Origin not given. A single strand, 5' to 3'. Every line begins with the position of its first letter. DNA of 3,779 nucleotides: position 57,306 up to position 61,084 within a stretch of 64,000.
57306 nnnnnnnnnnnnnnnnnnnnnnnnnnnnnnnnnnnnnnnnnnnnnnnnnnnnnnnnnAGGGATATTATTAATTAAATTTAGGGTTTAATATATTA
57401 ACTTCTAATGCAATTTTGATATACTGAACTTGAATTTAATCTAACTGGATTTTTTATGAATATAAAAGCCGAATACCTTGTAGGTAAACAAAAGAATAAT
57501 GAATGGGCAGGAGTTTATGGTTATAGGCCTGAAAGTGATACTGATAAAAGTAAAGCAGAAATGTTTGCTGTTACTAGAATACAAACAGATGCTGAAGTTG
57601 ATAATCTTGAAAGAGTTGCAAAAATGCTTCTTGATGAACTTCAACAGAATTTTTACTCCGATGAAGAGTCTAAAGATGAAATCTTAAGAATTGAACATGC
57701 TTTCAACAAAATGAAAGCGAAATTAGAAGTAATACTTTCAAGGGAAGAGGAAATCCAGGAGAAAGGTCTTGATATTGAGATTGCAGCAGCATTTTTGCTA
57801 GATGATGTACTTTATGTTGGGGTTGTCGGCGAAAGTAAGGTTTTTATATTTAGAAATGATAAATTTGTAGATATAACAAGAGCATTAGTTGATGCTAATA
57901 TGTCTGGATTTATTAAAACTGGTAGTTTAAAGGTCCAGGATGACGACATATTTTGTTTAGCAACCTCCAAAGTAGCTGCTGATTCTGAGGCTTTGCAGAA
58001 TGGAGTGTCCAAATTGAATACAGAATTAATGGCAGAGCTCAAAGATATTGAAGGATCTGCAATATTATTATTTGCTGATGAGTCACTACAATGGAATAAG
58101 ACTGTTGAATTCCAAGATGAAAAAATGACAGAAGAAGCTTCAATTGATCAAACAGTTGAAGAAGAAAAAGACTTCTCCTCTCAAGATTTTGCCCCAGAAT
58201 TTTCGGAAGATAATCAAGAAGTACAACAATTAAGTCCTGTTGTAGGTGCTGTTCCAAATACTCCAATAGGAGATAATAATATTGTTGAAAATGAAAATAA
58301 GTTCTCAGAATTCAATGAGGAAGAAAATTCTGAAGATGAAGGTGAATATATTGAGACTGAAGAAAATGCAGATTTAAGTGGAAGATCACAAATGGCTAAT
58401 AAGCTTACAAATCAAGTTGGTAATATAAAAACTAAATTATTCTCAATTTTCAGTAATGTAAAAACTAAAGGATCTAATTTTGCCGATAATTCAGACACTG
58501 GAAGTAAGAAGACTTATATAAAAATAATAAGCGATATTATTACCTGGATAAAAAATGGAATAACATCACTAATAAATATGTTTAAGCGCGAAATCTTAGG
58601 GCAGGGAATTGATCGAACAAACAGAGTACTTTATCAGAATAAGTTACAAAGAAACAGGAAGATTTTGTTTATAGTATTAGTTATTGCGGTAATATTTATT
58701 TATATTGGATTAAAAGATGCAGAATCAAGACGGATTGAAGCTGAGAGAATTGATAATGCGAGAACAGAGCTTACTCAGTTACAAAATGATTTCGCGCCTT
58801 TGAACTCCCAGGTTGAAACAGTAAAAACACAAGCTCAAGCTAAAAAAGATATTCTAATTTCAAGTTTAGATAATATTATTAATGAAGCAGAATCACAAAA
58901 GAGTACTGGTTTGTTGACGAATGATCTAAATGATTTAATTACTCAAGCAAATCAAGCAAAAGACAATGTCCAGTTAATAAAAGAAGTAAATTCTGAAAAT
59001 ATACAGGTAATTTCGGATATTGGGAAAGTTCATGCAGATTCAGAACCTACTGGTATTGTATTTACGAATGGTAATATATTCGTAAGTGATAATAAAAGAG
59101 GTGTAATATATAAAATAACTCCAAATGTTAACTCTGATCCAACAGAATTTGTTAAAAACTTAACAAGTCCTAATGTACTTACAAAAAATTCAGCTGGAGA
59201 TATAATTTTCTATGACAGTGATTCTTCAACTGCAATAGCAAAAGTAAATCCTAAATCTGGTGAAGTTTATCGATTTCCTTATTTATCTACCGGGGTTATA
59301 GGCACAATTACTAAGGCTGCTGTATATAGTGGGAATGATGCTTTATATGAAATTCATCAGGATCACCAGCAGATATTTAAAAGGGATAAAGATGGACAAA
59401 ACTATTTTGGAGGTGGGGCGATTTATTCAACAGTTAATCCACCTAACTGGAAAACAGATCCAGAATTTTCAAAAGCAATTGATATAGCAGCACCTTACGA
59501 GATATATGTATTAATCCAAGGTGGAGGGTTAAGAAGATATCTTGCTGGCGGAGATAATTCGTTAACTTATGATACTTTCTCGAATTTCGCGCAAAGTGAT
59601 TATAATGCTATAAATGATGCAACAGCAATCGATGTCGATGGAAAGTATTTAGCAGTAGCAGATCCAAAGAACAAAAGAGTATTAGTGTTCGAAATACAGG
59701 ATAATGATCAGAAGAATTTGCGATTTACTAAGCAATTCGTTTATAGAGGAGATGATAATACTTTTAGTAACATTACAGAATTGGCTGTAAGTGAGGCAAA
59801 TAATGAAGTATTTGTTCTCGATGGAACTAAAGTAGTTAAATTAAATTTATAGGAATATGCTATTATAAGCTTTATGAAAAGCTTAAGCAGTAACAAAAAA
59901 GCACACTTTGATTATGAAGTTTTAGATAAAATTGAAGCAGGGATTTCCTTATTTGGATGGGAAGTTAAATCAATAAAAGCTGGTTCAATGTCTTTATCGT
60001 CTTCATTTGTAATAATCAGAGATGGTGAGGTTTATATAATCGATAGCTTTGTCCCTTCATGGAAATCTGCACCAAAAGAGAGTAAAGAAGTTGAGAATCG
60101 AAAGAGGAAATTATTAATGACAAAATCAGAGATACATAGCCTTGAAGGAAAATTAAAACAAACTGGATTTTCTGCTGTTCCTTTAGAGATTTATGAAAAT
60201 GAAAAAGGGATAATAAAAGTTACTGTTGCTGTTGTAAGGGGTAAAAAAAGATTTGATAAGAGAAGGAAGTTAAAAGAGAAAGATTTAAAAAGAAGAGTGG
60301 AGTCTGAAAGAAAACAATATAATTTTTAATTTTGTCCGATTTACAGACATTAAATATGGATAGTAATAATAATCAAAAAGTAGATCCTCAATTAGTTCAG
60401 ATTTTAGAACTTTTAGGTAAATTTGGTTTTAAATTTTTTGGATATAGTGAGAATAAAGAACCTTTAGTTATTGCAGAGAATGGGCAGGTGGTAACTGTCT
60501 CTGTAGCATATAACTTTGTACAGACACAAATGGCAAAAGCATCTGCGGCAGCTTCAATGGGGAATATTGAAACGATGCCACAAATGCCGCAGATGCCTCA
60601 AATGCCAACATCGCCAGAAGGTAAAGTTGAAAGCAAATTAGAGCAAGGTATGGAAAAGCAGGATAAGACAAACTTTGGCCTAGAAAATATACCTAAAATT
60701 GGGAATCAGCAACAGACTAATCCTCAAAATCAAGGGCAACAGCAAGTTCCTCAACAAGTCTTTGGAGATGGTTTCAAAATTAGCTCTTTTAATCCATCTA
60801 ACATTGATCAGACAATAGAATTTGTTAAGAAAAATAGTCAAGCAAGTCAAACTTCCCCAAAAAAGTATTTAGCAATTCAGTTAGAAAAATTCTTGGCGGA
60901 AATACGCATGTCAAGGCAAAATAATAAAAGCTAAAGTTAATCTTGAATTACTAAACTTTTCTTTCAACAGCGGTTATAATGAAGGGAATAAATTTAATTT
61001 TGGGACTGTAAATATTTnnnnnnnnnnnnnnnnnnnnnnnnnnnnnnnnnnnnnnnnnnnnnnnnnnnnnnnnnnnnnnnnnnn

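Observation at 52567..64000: Putative type IV secretion / conjugation-like apparatus extending to the window edge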

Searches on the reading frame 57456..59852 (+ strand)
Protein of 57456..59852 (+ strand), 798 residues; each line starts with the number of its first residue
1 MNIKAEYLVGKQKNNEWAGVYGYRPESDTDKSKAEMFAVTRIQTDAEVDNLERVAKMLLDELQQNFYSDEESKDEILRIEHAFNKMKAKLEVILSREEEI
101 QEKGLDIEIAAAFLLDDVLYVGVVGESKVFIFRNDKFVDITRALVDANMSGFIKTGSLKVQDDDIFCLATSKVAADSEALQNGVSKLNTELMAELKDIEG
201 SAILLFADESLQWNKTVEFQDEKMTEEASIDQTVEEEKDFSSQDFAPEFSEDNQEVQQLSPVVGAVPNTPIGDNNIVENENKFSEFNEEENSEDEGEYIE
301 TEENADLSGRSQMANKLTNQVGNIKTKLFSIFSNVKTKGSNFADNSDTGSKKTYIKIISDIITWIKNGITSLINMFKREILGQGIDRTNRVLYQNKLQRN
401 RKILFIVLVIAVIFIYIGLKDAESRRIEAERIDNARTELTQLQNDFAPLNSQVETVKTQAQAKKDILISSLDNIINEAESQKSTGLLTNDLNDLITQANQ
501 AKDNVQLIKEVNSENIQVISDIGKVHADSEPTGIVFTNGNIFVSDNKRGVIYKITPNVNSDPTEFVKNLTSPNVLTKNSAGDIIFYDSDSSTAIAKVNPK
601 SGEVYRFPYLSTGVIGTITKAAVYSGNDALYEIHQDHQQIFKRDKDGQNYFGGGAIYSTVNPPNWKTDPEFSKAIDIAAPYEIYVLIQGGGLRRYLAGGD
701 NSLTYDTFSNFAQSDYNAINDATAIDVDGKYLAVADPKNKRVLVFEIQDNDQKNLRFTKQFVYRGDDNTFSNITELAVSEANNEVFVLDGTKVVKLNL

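Call 5: search_protein_families(library=pfam, proteins=[window:57456-59852:+], max_evalue=0.01)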
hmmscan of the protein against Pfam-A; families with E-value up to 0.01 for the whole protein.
window:57456-59852:+ (798 aa): 2 families
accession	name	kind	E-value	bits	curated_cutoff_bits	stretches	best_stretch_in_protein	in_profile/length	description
PF01436.27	NHL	-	0.00095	19.5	20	0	530-548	3-22/28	NHL repeat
PF04612.17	T2SSM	-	0.0077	16.9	27.8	0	393-482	8-94/160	Type II secretion system (T2SS), protein M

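Call 6: search_protein_families(library=ncbifam, proteins=[window:57456-59852:+], max_evalue=0.01)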
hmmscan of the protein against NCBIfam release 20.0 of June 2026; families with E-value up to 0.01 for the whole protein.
window:57456-59852:+ (798 aa): 1 family
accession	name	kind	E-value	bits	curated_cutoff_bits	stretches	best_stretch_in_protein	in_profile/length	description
NF033484.1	Stp1_PP2C_phos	equivalog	0.0025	17.4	230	1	55-142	43-127/232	Stp1/IreP family PP2C-type Ser/Thr phosphatase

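Call 51: find_homologous_proteins(query=window:57456-59852:+, max_evalue=0.00001)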
Query window:57456-59852:+ (798 aa): 7 proteins with E <= 0.00001 among 8000 candidates.
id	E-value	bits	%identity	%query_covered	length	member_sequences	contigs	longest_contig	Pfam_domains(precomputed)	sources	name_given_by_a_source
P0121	0.0e+0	1733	100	100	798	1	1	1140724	-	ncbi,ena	-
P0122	7.2e-210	718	45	100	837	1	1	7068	-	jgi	-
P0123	2.5e-204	699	44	100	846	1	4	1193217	-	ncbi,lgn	-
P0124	3.4e-190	653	41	100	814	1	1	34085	-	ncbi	-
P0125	1.4e-169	584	38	100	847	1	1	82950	-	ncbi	-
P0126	2.7e-169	583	40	100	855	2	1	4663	-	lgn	-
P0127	4.3e-159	550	38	100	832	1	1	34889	-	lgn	-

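Call 54: find_homologous_proteins(query=A3, max_evalue=0.001)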
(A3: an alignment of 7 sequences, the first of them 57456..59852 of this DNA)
Query A3 (7 sequences) (798 aa, profile of the alignment): 7 proteins with E <= 0.001 among 8000 candidates.
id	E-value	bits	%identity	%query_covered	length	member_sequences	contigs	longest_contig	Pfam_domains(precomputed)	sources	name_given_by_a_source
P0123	0.0e+0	1313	44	100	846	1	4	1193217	-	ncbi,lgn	-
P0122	0.0e+0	1311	45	100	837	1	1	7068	-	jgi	-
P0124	0.0e+0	1222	41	100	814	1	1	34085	-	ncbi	-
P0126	0.0e+0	1208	40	100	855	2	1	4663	-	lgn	-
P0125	0.0e+0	1187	38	100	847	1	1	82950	-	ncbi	-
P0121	0.0e+0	1168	100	100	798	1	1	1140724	-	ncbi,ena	-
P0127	0.0e+0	1145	38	100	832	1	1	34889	-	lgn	-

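Call 66: search_protein_families(library=phrogs, proteins=[window:57456-59852:+], max_evalue=0.001)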
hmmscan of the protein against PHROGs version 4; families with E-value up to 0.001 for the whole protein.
window:57456-59852:+ (798 aa): 0 families

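Call 71: predict_structure(alignment_id=A3)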
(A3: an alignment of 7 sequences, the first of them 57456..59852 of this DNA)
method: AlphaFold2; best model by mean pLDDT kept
length: 798 residues; sequences in the alignment: 7
mean_pLDDT: 67.0   pTM: 0.43
mean pLDDT of the five models: 67.0, 63.9, 58.2, 55.4, 51.8
residues with pLDDT >= 90: 154; 70-90: 285; 50-70: 130; < 50: 229
segments of 3 or more residues with pLDDT < 50: 28-31, 215-355, 379-390, 609-661, 670-680, 687-692
pLDDT, mean of each block of 10 residues (from residue 1): 85 84 66 77 78 88 83 80 88 71 81 88 92 90 78 87 92 81 87 84 90 52 29 26 26 26 26 25 28 25 30 33 32 36 36 46 61 55 46 57 64 65 73 86 92 85 89 95 87 94 91 88 89 89 92 94 91 74 72 74 68 30 25 27 35 33 52 46 51 53 69 76 75 87 84 80 82 87 90 90
secondary structure, 60 per line:
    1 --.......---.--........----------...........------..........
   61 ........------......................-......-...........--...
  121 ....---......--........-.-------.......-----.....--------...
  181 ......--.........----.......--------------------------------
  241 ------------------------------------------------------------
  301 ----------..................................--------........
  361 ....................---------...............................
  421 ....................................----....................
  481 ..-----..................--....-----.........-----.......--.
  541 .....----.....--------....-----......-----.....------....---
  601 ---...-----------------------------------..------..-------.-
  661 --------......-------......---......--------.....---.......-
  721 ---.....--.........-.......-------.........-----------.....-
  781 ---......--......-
elements in order (helices of 4 or more, strands of 3 or more residues): E3-9 E16-23 E34-44 H51-68 H75-96 H98-103 E105-115 E118-124 E128-133 E136-139 H140-143 E153-159 E165-169 H178-186 H189-197 E202-208 H311-344 H353-380 H390-456 H461-482 H488-505 E508-511 E517-521 H522-525 E531-537 E540-545 E550-554 E563-566 E572-577 E583-587 E594-597 E604-606 H669-674 E682-687 E691-696 H713-719 E724-728 E731-736 E741-747 E755-763 E775-779 E784-789 E792-797

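Call 121: search_protein_representatives(alignment_id=A3)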
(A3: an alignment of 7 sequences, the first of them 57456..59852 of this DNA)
Query: 7 sequences, 835 profile positions. Proteins with E-value up to 0.001 (for the whole library): 646; up to 1e-10: 293; up to 1e-30: 145. The best 150 are listed.
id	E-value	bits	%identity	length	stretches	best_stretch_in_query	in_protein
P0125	0.0e+00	1186.8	-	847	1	1-835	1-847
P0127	0.0e+00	1144.8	-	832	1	1-835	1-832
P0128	0.0e+00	1041.7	-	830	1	1-835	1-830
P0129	1.2e-295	999.5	-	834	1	1-835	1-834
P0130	2.1e-285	965.7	-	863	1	1-835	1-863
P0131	1.9e-284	962.5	-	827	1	1-834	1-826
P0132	1.6e-272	923.0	-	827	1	1-835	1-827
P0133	1.0e-271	920.4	-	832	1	1-835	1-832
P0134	1.8e-268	909.7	-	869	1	1-835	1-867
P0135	4.7e-254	861.9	-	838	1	3-835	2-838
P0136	4.0e-249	845.6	-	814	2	282-835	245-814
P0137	6.0e-247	838.4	-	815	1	1-835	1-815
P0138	1.0e-244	831.1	-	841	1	1-835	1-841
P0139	1.5e-241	820.5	-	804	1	1-835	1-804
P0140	1.9e-237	807.0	-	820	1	1-835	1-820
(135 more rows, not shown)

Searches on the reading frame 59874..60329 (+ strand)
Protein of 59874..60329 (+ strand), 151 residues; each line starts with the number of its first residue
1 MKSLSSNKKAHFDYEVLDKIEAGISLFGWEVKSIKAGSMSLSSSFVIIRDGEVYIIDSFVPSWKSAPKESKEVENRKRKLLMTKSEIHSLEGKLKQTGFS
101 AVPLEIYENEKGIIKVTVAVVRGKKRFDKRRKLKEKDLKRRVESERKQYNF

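Call 5: search_protein_families(library=pfam, proteins=[window:59874-60329:+], max_evalue=0.01)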
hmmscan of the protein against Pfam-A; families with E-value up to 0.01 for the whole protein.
window:59874-60329:+ (151 aa): 1 family
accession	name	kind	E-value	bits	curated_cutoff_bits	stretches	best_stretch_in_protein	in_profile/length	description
PF01668.23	SmpB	-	4.6e-46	156.7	27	1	5-147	2-142/143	SmpB protein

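Call 6: search_protein_families(library=ncbifam, proteins=[window:59874-60329:+], max_evalue=0.01)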
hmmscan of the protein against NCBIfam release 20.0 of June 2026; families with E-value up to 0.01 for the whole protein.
window:59874-60329:+ (151 aa): 2 families
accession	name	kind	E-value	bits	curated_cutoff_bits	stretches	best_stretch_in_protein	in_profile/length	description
TIGR00086.1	smpB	equivalog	5.1e-47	159.5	119.1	1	4-145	2-142/144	SsrA-binding protein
NF003843.0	PRK05422.1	equivalog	2e-46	157.5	130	1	2-146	11-153/156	SsrA-binding protein SmpB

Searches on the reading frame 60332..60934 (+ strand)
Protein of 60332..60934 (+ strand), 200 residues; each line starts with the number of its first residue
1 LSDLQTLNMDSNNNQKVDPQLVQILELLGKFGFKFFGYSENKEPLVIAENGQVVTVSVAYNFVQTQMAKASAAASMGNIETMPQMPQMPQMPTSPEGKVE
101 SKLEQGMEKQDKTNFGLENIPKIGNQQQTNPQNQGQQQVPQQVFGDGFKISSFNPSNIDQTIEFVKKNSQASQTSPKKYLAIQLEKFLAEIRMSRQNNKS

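Call 5: search_protein_families(library=pfam, proteins=[window:60332-60934:+], max_evalue=0.01)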
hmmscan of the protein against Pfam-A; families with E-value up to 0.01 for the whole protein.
window:60332-60934:+ (200 aa): 0 families

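Call 6: search_protein_families(library=ncbifam, proteins=[window:60332-60934:+], max_evalue=0.01)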
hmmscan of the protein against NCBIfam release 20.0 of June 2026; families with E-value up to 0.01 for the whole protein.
window:60332-60934:+ (200 aa): 0 families

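Call 27: find_encoding_contigs(protein=window:60332-60934:+, flank=10000, max_places=4)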
Protein window:60332-60934:+ (200 aa): no gene with exactly this product is on record in the collection.

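Call 37: search_protein_families(library=pfam, proteins=[window:60332-60934:+], max_evalue=10)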
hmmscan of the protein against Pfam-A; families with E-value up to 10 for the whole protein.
window:60332-60934:+ (200 aa): 0 families

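Call 66: search_protein_families(library=phrogs, proteins=[window:60332-60934:+], max_evalue=0.001)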
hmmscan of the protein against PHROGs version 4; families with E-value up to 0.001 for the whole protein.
window:60332-60934:+ (200 aa): 0 families
